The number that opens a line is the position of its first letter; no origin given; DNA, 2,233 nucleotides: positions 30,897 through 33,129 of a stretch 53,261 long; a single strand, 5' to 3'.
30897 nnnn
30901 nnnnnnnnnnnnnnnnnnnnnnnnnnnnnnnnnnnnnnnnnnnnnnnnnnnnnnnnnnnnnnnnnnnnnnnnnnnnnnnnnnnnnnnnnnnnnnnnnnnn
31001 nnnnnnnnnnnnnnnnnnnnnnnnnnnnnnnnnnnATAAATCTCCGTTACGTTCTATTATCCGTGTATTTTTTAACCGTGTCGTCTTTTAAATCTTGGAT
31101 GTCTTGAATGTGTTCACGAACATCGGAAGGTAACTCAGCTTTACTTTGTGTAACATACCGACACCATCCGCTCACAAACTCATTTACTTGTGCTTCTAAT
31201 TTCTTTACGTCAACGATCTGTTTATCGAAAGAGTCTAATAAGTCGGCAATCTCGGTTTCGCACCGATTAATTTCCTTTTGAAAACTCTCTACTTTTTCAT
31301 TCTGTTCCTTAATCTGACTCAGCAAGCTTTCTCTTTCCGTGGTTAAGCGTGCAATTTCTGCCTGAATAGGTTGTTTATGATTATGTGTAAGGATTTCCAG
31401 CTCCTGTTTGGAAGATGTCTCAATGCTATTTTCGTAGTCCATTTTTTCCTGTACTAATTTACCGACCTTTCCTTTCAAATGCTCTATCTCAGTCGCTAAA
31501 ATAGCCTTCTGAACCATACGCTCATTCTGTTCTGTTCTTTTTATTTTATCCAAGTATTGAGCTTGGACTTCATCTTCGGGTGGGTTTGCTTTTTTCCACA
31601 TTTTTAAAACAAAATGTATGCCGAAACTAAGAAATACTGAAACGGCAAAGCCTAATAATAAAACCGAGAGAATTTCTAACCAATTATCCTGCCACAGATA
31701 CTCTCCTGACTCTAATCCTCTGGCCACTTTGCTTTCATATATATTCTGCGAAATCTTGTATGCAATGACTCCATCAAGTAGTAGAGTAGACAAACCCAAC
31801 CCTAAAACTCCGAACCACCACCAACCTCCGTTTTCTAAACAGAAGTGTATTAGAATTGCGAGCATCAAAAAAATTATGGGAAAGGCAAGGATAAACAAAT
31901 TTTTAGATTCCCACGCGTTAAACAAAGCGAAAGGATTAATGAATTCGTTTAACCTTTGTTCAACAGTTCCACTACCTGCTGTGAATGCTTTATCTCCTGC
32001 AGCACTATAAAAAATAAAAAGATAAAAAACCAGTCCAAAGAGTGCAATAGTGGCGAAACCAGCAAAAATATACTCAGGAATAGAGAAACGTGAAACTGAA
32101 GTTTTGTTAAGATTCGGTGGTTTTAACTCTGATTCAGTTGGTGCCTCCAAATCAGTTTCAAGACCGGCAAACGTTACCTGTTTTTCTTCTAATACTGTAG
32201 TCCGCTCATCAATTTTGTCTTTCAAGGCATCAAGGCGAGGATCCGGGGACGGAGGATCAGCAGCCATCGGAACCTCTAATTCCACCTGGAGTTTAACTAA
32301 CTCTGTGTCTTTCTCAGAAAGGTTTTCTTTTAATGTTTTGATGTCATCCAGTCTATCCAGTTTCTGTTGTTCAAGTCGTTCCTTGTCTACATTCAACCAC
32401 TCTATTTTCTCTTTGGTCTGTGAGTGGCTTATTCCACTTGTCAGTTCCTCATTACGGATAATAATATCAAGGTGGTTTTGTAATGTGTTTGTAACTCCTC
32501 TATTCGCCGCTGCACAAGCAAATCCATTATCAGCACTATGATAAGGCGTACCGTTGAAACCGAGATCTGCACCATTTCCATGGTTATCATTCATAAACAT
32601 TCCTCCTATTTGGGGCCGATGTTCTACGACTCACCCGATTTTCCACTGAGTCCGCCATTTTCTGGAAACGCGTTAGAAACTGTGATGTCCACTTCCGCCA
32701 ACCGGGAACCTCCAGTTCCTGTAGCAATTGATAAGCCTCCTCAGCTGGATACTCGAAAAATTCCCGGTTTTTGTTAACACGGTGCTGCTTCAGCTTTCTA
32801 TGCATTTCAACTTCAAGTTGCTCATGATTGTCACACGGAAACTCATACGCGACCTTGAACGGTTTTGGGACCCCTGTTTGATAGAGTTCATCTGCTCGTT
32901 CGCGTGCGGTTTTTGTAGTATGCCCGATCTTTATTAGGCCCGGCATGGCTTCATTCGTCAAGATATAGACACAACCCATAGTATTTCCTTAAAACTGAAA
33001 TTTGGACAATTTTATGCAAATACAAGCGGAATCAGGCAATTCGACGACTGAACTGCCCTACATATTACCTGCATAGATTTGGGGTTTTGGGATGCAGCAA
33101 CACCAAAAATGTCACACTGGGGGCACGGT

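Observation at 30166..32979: Three-gene operon (T5orf172 nuclease-like, coiled-coil 4-TM protein, exported VWA-like protein): candidate undescribed conflict/defence module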

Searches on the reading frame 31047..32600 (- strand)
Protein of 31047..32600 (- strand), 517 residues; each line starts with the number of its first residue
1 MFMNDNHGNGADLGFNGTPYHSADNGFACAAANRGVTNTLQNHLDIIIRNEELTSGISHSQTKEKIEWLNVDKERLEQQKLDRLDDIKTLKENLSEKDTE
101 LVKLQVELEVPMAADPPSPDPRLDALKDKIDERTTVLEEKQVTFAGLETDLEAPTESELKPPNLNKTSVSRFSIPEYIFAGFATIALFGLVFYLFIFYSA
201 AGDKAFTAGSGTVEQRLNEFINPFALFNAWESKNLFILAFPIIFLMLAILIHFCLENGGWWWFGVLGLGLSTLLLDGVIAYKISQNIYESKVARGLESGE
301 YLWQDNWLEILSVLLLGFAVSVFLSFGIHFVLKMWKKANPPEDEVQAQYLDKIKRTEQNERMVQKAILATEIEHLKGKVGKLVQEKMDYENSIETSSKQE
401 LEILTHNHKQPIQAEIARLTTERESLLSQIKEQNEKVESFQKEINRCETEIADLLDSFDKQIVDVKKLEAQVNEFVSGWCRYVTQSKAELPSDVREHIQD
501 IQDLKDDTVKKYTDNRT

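Call 3: search_protein_families(library=pfam, proteins=[window:31047-32600:-], max_evalue=1)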
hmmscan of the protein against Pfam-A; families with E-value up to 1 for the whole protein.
window:31047-32600:- (517 aa): 8 families
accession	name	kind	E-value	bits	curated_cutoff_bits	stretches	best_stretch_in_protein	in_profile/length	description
PF17675.6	APG6_N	-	0.0023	18.8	45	1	372-475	11-114/132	Apg6 coiled-coil region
PF16752.10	TBCC_N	-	0.0085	16.8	27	1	424-507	18-103/115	Tubulin-specific chaperone C N-terminal domain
PF00512.31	HisKA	-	0.024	15.1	26.9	0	417-456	22-59/66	His Kinase A (phospho-acceptor) domain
PF14362.11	DUF4407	-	0.03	14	31.3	1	350-464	129-238/297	Domain of unknown function (DUF4407)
PF09789.14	CC149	-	0.047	13.4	30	1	58-99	69-110/316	Coiled-coil domain-containing protein 149-A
PF13747.11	DUF4164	-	0.073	14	27.2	0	392-462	19-83/89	Domain of unknown function (DUF4164)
PF11464.13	Rbsn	-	0.43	10.7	26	1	83-100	21-38/42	Rabenosyn Rab binding domain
PF15649.12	Tox-REase-7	-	0.52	11.1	25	0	435-471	14-50/84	Restriction endonuclease fold toxin 7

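Call 4: search_protein_families(library=padloc, proteins=[window:31047-32600:-], max_evalue=1)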
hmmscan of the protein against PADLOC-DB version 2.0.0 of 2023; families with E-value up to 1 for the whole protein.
window:31047-32600:- (517 aa): 17 families
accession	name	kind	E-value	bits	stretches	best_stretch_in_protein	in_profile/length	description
PDLC02739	PbeC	-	6e-05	19.9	1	412-506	371-465/644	PbeC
PDLC03859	LmuB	-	0.00013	19.3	2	358-506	290-456/611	-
PDLC03865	LmuB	-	0.0012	15.1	2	355-506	536-717/1007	-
PDLC00519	JetC1|JetC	-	0.0029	13.8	1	347-513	263-423/1097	DUF3584 domain; MukB-like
PDLC00637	ZorA2|ZorA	-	0.0038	14.1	1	372-514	205-345/420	MotA/ExbB/TolQ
PDLC00025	DruG2|DruG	-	0.034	10.7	1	365-472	317-424/704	Unknown function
PDLC03863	LmuB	-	0.041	10.5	1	351-470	193-304/610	-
PDLC02747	PbeC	-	0.046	10.6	1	371-514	374-521/632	PbeC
PDLC03976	PD-Lambda-1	-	0.05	10.4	1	359-461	27-121/491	-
PDLC03812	RTasRmuC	-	0.11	9.1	2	54-108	50-104/439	DRT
PDLC00518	JetC1|JetC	-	0.18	7.6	1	357-477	299-418/1112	DUF3584 domain; MukB-like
PDLC04547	PDC-M26A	-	0.32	7.5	1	352-469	139-254/724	-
PDLC02740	PbeC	-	0.43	7.3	1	356-469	370-484/648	PbeC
PDLC02711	PbeC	-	0.48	6.8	1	368-487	381-501/646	PbeC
PDLC00601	ZorA1|ZorA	-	0.52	6.9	1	346-514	480-656/699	MotA/ExbB/TolQ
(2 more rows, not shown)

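Call 5: search_protein_families(library=ncbifam, proteins=[window:31047-32600:-], max_evalue=1)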
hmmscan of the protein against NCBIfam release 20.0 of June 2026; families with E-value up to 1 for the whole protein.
window:31047-32600:- (517 aa): 13 families
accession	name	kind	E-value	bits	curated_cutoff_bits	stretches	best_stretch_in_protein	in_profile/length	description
NF045780.1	TrlF_fam_ATP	equivalog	7.5e-05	21.6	350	1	335-509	554-732/944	TrlF family AAA-like ATPase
NF049873.2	cytotoxin_MakE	exception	0.0003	19.9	360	1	343-454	83-189/352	alpha-pore-forming cytotoxin subunit MakE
TIGR02169.1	SMC_prok_A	equivalog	0.00057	17.7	729.4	2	358-501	670-811/1165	chromosome segregation protein SMC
TIGR02168.1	SMC_prok_B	equivalog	0.0041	14.9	567.35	1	353-475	688-810/1181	chromosome segregation protein SMC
NF045487.1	ASRP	equivalog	0.0065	15.1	300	1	365-498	151-286/593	archaea-specific SMC-related protein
TIGR04523.1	Mplasa_alph_rch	subfamily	0.01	13.8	270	2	350-474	129-250/745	helix-rich protein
NF050013.1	HpsJ_like_A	equivalog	0.011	15.4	140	1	302-418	67-179/217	HpsJ-like protein, cyanoexosortase A-associated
NF038218.1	IcmG_DotF_IVB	equivalog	0.012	15.3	200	1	319-460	56-170/266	type IVB secretion system protein IcmG/DotF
NF047550.1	LIC_12071_fam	equivalog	0.014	14.7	350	1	313-415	219-320/337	LIC_12071 family protein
NF033542.1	transpos_IS110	equivalog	0.057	12.5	140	1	381-461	132-217/343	IS110 family RNA-guided transposase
TIGR04527.1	mycoplas_twoTM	subfamily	0.062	13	125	1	391-500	50-158/248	MG_279/MG_280 family protein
NF003422.0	PRK04863.1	equivalog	0.07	10.6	699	1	345-488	986-1127/1486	chromosome partition protein MukB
NF033635.1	SLATT_fungal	domain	0.59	10.1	35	1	420-476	60-119/128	SLATT domain-containing protein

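Call 7: find_homologous_proteins(query=window:31047-32600:-)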
Query window:31047-32600:- (517 aa): 104 proteins with E <= 0.001 among 8000 candidates.
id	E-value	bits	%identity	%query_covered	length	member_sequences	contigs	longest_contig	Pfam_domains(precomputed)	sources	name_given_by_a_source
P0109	0.0e+0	1156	100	100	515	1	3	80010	-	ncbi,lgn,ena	-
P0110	2.0e-272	922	78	99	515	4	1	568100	-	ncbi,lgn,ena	-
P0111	1.0e-172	594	57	99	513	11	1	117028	-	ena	-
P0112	3.2e-168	579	57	99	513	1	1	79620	-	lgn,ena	-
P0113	4.3e-166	572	56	99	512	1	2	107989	-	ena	-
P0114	4.8e-166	572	56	99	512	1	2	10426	-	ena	-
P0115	2.9e-164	566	56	99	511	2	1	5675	-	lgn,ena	-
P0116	2.3e-163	563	55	100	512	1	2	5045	-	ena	-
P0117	3.5e-161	556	55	99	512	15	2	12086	-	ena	-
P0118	6.0e-161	555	56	100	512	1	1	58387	PF17675.7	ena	-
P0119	9.3e-161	554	54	99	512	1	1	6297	-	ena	-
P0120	2.4e-160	553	54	99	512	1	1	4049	PF17675.7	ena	-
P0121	4.9e-159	548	53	99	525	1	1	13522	PF17675.7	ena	-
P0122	7.8e-158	545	54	99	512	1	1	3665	-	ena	-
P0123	8.1e-158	544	54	100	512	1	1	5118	-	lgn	-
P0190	1.4e-105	372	42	97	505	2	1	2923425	PF14362.12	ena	-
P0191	1.2e-104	369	43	97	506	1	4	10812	PF14362.12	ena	-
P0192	1.7e-104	369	42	97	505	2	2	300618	PF14362.12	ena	-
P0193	4.8e-104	367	42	97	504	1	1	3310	PF14362.12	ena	-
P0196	2.1e-101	358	41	97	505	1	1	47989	PF14362.12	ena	-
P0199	1.3e-99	352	43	96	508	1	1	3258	PF14362.12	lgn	-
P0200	3.1e-99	351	42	96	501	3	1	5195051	PF14362.12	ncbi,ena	-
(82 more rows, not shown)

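Call 44: predict_structure(alignment_id=A2)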
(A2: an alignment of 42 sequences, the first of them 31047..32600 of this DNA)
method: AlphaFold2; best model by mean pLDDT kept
length: 517 residues; sequences in the alignment: 42
mean_pLDDT: 75.6   pTM: 0.37
mean pLDDT of the five models: 75.6, 75.5, 73.4, 71.8, 70.1
residues with pLDDT >= 90: 123; 70-90: 245; 50-70: 117; < 50: 32
segments of 3 or more residues with pLDDT < 50: 1-23, 165-170
pLDDT, mean of each block of 10 residues (from residue 1): 30 32 50 63 75 74 91 95 96 96 91 69 89 92 86 69 51 66 80 80 63 52 69 76 80 69 72 77 71 58 65 77 81 66 65 80 89 92 91 85 86 94 97 96 95 83 69 74 63 71 80 70
secondary structure, 60 per line:
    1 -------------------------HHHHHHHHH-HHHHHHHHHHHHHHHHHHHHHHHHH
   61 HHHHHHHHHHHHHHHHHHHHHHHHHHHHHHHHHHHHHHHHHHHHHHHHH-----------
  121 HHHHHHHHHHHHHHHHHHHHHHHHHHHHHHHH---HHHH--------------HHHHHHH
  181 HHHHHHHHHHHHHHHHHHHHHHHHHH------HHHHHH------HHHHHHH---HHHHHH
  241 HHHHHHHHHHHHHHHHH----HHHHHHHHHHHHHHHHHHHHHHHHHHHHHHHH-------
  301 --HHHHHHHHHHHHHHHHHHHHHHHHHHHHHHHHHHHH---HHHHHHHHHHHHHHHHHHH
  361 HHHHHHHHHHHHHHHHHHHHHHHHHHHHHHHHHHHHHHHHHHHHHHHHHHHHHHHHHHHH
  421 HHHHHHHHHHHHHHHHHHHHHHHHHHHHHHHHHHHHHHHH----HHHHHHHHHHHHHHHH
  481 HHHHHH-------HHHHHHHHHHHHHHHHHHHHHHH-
elements in order: H26-34 H36-109 H121-152 H156-159 H174-206 H213-218 H225-231 H235-257 H262-293 H303-338 H342-460 H465-486 H494-516

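Call 56: fold_search(model_id=the predicted structure, library=pdb)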
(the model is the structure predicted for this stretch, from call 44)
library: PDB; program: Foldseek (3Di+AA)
matches with E <= 10: 251; with E <= 0.001: 0
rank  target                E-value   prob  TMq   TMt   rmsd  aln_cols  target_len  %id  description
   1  7zr1_D                4.8e-03  0.99  0.24  0.18  27.8       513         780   13  Chaetomium thermophilum Mre11-Rad50-Nbs1 complex bound to ATPyS (composite structure) (released 2023-01-11)
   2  7zr1_C                6.3e-03  0.97  0.20  0.15  24.0       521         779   14  Chaetomium thermophilum Mre11-Rad50-Nbs1 complex bound to ATPyS (composite structure) (released 2023-01-11)
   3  6h2x                  9.3e-03  1.00  0.24  0.33  24.1       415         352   15  MukB coiled-coil elbow from E. coli (released 2019-03-06)
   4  9e5c_6c               1.3e-02  0.98  0.21  0.04  27.3       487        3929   11  Cryo-EM structure of 96 nm repeat of microtubule doublet from T. brucei flagellum (released 2025-03-12)
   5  8glv_DA               1.7e-02  0.99  0.21  0.03  28.4       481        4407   10  96-nm repeat unit of doublet microtubules from Chlamydomonas reinhardtii flagella (released 2023-05-31)
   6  9fqr_K2               1.9e-02  0.66  0.13  0.03  30.1       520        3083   13  96-nm repeat of axonemal doublet microtubules from bovine sperm (released 2025-03-26)
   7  9e5c_5k               2.8e-02  0.63  0.15  0.03  33.6       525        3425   10  Cryo-EM structure of 96 nm repeat of microtubule doublet from T. brucei flagellum (released 2025-03-12)
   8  9e5c_7a               3.0e-02  0.69  0.14  0.04  26.3       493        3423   12  Cryo-EM structure of 96 nm repeat of microtubule doublet from T. brucei flagellum (released 2025-03-12)
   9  9y6s_9Q               3.5e-02  0.98  0.21  0.03  28.2       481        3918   12  96-nm repeat of the Leishmania tarentolae doublet microtubule (released 2025-12-17)
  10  9e5c_7b               6.3e-02  0.69  0.17  0.04  27.9       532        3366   11  Cryo-EM structure of 96 nm repeat of microtubule doublet from T. brucei flagellum (released 2025-03-12)
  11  8bx8_A                6.9e-02  0.90  0.20  0.03  28.0       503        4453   10  In situ outer dynein arm from Chlamydomonas reinhardtii in the post-power stroke state (released 2023-05-10)
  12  7k58_C                7.2e-02  0.35  0.12  0.03  30.7       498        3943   14  Structure of outer-arm dyneins bound to microtubule with microtubule binding state 1(MTBS-1) (released 2021-09-29)
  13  7k5b_A                7.9e-02  0.89  0.20  0.03  27.9       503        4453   10  Structure of outer-arm dynein bound to microtubule doublet in microtubule binding state 2 (MTBS-2) (released 2021-09-29)
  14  9dgr_f                1.2e-01  0.28  0.12  0.02  32.8       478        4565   12  Composite structure of dynein-dynactin on microtubules (released 2025-09-10)
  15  6zyw_C                2.4e-01  0.23  0.14  0.03  31.7       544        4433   11  Outer Dynein Arm-Shulin complex - overall structure (Tetrahymena thermophila) (released 2021-01-20)
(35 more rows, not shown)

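Call 104: search_solved_structures(query=A2, max_evalue=10)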
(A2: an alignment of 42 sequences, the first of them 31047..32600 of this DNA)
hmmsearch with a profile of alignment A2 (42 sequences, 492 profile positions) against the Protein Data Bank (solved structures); distinct sequences matched with E-value up to 10: 117 (the best 60 are shown).
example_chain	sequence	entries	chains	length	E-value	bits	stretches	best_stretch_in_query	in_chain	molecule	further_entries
4zry_B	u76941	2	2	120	0.0029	19.8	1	382-447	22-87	Keratin, type II cytoskeletal 1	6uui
4lin_A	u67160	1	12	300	0.0053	18.9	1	333-431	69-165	Tail needle protein gp26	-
5aps_A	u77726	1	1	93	0.0078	18.4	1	393-450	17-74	GENERAL CONTROL PROTEIN GCN4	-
6v47_B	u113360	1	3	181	0.0094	18.1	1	374-444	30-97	Hemagglutinin HA2 chain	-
6qp4_A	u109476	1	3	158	0.0096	18.1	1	389-479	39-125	UspA1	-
3mq7_A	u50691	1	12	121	0.015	17.4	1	358-433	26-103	Bone marrow stromal antigen 2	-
8qox_B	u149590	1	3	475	0.016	17.3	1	346-430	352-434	Conserved membrane protein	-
9tlm_A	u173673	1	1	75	0.018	17.2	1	344-411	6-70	Sc-apCC-2-MCL-1-1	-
2xg7_A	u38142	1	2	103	0.028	16.6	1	358-433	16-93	BONE MARROW STROMAL ANTIGEN 2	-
7bst_D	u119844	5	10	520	0.03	16.4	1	340-422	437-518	Type I restriction enzyme EcoR124II M protein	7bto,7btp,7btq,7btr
3nwh_A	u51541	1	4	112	0.036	16.2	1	357-433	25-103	Bone marrow stromal antigen 2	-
3mqb_A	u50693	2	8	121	0.036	16.2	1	358-433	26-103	Bone marrow stromal antigen 2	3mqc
9tls_A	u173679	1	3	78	0.044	15.9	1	344-413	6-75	Sc-apCC-2-KLHL20-3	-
9tlt_A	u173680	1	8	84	0.048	15.8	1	344-413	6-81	Sc-apCC-2-KLHL20-4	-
9tll_A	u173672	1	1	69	0.05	15.7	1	348-410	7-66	Sc-apCC-2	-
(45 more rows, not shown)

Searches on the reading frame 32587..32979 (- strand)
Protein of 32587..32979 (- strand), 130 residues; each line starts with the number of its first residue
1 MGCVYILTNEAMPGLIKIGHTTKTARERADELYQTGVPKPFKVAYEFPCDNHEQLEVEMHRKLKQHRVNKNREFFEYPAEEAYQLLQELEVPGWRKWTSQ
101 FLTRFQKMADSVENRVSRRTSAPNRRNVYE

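Call 3: search_protein_families(library=pfam, proteins=[window:32587-32979:-], max_evalue=1)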
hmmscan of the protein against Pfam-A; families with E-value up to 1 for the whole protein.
window:32587-32979:- (130 aa): 5 families
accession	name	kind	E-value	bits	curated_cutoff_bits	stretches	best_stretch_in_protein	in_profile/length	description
PF10544.15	T5orf172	-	7.1e-17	62.2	20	1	2-88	1-99/101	T5orf172 domain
PF13455.12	MUG113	-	2.6e-15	57.2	22.3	1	17-88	2-72/73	Meiotically up-regulated gene 113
PF14744.11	WASH-7_mid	-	0.11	12.1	25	1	53-112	257-316/346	WASH complex subunit 7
PF15463.11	ECM11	-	0.15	13.1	27.1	1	58-121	31-96/133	Extracellular mutant protein 11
PF04428.19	Choline_kin_N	-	0.22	11.6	22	1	80-96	28-44/51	Choline kinase N terminus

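Call 4: search_protein_families(library=padloc, proteins=[window:32587-32979:-], max_evalue=1)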
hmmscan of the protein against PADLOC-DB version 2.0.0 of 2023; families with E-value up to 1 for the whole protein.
window:32587-32979:- (130 aa): 6 families
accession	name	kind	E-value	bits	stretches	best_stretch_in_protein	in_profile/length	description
PDLC05041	PDC-S57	-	1.8e-33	114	1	2-113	6-114/212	-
PDLC05043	PDC-S57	-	1.8e-17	61.6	1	2-91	5-104/221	-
PDLC05042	PDC-S57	-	4.4e-09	34.3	1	2-89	8-99/245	-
PDLC03977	PD-Lambda-1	-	9.9e-08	29.3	1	2-89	356-449/496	-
PDLC03976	PD-Lambda-1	-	1.1e-05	22.6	1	2-88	357-449/491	-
PDLC05040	PDC-S57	-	0.0004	18.3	1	2-90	4-93/229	-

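Call 5: search_protein_families(library=ncbifam, proteins=[window:32587-32979:-], max_evalue=1)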
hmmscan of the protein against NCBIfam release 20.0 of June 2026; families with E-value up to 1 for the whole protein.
window:32587-32979:- (130 aa): 0 families

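Call 9: list_cluster_members(proteins=[window:32587-32979:-, P0109, P0001])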
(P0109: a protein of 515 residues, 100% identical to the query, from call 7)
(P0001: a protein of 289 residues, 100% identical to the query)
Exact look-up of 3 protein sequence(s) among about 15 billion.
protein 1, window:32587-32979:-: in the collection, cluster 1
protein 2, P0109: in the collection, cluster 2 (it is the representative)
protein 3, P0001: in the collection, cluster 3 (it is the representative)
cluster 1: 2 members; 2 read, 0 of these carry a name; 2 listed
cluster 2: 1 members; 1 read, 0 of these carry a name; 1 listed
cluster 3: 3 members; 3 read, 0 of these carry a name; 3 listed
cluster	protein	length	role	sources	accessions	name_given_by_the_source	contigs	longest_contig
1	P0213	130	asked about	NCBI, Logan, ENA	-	-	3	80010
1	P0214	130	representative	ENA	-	-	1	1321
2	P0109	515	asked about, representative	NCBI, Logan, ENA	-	-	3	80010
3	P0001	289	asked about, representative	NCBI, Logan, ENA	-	-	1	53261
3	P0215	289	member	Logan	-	-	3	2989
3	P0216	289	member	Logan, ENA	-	-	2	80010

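Call 37: search_solved_structures(query=window:32587-32979:-, max_evalue=1)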
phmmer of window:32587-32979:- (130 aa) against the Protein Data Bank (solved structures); distinct sequences matched with E-value up to 1: 1.
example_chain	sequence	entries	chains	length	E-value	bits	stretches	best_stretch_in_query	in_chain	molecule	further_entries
5cqs_A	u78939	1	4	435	0.44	14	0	27-126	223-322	Elongator complex protein 1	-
